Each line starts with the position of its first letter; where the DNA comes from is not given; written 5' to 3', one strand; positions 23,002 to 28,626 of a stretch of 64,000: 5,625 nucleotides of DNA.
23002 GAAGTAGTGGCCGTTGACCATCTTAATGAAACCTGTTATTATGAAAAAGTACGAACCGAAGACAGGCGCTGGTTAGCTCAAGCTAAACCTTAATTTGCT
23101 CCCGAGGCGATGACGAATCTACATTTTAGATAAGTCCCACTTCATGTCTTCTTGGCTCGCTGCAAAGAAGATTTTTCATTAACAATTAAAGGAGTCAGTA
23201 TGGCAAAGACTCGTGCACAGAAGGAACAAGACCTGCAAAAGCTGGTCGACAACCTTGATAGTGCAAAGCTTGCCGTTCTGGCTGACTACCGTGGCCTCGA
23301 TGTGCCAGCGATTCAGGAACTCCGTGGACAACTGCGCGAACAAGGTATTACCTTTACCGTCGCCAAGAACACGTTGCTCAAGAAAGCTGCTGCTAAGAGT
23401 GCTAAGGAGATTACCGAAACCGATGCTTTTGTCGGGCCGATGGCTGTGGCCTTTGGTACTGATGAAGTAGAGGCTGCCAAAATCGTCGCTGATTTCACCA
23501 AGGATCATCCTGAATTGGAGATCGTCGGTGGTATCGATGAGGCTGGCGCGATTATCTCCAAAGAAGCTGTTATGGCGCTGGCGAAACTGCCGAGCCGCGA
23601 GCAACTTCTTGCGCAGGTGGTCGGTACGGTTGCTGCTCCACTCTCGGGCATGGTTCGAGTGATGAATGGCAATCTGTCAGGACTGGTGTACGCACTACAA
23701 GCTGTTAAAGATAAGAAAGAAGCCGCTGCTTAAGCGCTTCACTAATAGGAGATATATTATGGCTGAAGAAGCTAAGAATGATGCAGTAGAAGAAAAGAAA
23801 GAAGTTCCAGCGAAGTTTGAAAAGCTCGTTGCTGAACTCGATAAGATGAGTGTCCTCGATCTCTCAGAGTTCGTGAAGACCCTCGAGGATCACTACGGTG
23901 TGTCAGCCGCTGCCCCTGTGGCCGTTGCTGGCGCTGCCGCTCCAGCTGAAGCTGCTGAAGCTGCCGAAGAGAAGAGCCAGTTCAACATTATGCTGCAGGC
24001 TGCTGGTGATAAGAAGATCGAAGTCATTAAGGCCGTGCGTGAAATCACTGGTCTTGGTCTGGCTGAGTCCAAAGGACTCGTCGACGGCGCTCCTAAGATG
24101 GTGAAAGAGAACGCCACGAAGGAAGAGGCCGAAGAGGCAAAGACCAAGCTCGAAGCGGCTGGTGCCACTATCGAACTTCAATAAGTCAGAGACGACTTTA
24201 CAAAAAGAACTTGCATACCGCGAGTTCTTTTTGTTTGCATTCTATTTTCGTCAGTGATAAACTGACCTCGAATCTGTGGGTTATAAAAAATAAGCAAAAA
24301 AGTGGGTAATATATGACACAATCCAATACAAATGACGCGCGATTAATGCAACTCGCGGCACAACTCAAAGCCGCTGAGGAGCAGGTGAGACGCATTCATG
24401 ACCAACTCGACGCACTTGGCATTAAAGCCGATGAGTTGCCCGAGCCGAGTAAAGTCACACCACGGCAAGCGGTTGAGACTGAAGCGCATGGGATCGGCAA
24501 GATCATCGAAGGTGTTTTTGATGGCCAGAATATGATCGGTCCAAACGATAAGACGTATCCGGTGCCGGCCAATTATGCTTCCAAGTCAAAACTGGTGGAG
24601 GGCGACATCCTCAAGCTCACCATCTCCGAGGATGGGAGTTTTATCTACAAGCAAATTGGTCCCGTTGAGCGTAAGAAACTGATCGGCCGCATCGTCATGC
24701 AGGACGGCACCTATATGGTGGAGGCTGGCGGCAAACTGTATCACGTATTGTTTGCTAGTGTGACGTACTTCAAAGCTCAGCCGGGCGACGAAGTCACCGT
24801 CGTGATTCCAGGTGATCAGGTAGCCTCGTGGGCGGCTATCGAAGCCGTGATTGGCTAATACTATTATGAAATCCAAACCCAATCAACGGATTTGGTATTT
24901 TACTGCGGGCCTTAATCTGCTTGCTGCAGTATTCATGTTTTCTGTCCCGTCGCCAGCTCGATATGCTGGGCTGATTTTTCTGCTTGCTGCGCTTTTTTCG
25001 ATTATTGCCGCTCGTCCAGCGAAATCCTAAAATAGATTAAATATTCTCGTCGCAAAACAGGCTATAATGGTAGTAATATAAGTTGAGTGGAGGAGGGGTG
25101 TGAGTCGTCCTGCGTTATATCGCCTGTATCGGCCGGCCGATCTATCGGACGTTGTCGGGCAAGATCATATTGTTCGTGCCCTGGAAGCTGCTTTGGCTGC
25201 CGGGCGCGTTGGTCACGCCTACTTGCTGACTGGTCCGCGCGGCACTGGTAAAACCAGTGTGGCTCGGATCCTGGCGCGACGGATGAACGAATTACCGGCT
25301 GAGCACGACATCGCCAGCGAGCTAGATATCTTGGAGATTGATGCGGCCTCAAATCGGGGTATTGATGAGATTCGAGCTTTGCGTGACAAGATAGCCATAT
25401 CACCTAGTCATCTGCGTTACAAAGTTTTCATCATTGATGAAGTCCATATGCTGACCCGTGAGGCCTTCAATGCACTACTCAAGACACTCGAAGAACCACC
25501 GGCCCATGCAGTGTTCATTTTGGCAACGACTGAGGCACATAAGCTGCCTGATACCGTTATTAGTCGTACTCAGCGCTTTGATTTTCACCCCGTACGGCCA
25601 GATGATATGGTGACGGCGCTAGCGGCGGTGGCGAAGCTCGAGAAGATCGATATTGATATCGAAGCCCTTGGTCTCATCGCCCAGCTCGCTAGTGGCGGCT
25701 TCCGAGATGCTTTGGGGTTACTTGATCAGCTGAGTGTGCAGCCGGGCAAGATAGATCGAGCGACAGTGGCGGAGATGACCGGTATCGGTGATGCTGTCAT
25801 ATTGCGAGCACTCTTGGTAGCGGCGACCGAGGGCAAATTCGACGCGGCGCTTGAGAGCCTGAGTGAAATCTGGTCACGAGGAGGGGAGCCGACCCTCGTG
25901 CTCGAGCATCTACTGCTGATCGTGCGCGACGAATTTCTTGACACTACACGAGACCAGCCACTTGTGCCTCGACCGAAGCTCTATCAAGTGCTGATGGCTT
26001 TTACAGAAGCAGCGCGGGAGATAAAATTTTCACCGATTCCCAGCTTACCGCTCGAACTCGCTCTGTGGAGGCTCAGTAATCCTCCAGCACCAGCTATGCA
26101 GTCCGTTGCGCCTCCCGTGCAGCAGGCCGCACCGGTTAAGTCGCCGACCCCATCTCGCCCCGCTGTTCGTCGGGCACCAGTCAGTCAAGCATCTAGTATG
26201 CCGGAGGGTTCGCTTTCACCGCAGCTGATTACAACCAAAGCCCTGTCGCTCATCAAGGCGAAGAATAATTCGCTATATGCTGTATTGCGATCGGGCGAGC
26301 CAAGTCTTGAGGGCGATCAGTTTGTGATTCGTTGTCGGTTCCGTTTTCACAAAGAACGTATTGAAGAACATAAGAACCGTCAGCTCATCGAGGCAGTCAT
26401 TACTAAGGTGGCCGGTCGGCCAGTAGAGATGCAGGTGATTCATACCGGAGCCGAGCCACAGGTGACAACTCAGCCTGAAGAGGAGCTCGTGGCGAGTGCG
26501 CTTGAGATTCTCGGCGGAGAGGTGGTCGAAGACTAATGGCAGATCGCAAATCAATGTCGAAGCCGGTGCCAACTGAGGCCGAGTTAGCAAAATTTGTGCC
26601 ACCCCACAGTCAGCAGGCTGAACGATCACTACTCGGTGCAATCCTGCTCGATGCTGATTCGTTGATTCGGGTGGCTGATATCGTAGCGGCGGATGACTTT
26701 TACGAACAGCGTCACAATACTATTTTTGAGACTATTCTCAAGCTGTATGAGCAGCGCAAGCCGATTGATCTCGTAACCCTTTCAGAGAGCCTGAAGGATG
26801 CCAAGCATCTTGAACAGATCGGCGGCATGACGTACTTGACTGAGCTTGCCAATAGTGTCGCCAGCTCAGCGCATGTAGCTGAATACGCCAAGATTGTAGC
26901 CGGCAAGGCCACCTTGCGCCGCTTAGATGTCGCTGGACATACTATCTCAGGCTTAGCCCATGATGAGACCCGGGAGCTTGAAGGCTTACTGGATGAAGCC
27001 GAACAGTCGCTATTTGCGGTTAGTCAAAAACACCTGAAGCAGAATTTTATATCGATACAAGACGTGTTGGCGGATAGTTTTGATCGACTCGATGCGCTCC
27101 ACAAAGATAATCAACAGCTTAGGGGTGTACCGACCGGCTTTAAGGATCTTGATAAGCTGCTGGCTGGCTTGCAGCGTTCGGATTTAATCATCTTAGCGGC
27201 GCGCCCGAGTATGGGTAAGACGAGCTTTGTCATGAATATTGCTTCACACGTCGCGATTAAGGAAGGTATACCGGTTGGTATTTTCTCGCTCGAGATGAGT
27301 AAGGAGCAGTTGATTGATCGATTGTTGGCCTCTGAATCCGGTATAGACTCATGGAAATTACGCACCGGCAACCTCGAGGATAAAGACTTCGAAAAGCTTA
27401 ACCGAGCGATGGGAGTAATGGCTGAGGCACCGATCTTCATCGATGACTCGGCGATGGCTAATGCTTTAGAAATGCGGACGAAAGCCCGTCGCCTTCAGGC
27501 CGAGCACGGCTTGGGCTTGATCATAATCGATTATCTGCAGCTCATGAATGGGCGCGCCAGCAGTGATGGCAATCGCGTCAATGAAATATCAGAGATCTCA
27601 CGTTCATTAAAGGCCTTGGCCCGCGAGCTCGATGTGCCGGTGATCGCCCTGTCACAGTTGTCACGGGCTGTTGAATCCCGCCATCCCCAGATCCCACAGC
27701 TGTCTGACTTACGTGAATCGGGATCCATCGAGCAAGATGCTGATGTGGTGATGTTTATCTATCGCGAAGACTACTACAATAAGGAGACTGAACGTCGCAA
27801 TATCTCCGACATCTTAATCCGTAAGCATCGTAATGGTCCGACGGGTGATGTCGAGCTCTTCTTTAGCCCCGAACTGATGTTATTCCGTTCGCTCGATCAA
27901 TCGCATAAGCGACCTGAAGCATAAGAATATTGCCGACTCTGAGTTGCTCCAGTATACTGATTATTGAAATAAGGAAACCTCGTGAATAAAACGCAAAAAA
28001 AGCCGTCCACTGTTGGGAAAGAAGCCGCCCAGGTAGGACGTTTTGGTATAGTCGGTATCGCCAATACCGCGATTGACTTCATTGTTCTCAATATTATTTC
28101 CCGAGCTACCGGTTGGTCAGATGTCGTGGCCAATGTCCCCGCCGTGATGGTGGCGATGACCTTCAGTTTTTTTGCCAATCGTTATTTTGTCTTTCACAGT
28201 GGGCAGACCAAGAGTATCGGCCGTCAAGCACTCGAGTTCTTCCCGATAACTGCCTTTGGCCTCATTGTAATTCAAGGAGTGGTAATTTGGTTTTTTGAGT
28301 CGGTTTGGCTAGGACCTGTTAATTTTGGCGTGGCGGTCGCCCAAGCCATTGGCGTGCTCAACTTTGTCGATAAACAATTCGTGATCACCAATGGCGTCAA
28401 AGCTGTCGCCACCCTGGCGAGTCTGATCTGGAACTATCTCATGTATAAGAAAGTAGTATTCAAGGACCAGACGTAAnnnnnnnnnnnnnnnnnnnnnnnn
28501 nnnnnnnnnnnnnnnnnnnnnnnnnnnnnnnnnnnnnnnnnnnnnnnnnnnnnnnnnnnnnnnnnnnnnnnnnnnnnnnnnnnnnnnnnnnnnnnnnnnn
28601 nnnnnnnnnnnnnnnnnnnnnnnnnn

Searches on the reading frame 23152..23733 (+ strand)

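Call 34: search_protein_families(library=pfam, proteins=[window:23152-23733:+], max_evalue=0.00001)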
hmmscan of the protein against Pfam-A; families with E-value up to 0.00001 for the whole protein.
window:23152-23733:+ (193 aa): 1 family
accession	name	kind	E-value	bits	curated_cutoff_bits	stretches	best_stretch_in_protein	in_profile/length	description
PF00466.25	Ribosomal_L10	-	2.5e-23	82.5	22.8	1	19-117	1-100/100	Ribosomal protein L10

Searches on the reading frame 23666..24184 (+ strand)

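Call 34: search_protein_families(library=pfam, proteins=[window:23666-24184:+], max_evalue=0.00001)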
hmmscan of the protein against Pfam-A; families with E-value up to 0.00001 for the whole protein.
window:23666-24184:+ (172 aa): 2 families
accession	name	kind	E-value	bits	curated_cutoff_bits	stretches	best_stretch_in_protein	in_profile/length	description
PF00542.24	Ribosomal_L12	-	2.9e-28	98.4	25.9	1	106-172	1-67/67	Ribosomal protein L7/L12 C-terminal domain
PF16320.10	Ribosomal_L12_N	-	1.3e-16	60.5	25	1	52-97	3-48/48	Ribosomal protein L7/L12 dimerisation domain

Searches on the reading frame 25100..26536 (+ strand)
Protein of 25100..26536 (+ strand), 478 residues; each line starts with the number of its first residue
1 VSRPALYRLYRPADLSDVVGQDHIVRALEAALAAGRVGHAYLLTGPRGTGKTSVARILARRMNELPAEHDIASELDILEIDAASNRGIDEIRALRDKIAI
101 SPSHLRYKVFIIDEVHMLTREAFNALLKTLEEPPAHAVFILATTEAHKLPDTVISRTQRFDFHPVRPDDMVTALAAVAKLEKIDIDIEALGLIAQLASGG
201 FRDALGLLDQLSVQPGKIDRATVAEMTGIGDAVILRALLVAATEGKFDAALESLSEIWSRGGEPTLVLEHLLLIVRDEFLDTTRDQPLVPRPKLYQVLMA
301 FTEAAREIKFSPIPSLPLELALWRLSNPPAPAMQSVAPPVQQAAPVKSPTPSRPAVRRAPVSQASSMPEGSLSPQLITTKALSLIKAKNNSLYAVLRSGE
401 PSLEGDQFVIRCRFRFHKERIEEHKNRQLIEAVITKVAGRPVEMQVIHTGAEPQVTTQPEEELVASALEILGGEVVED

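Call 34: search_protein_families(library=pfam, proteins=[window:25100-26536:+], max_evalue=0.00001)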
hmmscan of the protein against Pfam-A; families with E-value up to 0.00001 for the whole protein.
window:25100-26536:+ (478 aa): 12 families
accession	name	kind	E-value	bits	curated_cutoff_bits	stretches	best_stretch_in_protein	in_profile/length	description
PF13177.12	DNA_pol3_delta2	-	6.3e-32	111.2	27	1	21-165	2-160/161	DNA polymerase III, delta subunit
PF00004.35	AAA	-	3.8e-14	53.7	21.2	1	41-162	1-125/131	ATPase family associated with various cellular activities (AAA)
PF22608.2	DNAX_ATPase_lid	-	1.3e-08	34.9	27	1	172-210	4-42/49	DNA polymerase III clamp loader subunit, ATPase lid domain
PF05496.18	RuvB_N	-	8.9e-08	32.5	27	1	11-132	2-110/159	Holliday junction DNA helicase RuvB P-loop domain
PF01078.27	Mg_chelatase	-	1.9e-07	31.1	20.3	1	14-84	1-64/207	Magnesium chelatase, subunit ChlI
PF13401.12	AAA_22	-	3.6e-07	31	27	0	41-143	8-122/130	AAA domain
PF07728.20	AAA_5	-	1e-06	29.2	22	1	42-133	3-93/139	AAA domain (dynein-related subfamily)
PF13191.12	AAA_16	-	1.3e-06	29.5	32.6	0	18-64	2-50/167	AAA ATPase domain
PF12169.13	DNA_pol3_gamma3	-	1.5e-06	28.4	24.4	0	219-276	2-59/143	DNA polymerase III subunits gamma and tau domain III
PF06068.19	TIP49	-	1.6e-06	28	23.8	0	109-144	277-311/347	TIP49 P-loop domain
PF20964.2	DnaX_C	-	3.6e-06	27.4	26.2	1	382-459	20-98/113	DNA polymerase III subunit tau, C-terminal domain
PF13173.12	AAA_14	-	9.9e-06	26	27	0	40-143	4-98/129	AAA domain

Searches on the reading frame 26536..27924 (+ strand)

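Call 34: search_protein_families(library=pfam, proteins=[window:26536-27924:+], max_evalue=0.00001)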
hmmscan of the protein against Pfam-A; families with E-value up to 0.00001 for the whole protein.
window:26536-27924:+ (462 aa): 3 families
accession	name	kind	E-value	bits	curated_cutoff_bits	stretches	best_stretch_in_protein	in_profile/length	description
PF03796.21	DnaB_C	-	1.6e-110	368.9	27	1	197-451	1-254/255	DnaB-like helicase C terminal domain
PF00772.26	DnaB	-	1.4e-35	121.9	23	1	22-122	2-102/103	DnaB-like helicase N terminal domain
PF13481.12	AAA_25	-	6.6e-15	55.7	27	1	195-375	12-190/195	AAA domain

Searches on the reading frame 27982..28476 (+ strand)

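Call 34: search_protein_families(library=pfam, proteins=[window:27982-28476:+], max_evalue=0.00001)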
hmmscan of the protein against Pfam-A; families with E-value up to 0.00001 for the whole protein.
window:27982-28476:+ (164 aa): 1 family
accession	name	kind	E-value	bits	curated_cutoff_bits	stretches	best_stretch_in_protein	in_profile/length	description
PF04138.20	GtrA_DPMS_TM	-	1.9e-20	73.6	26.1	1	20-160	1-117/117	GtrA/DPMS, transmembrane domain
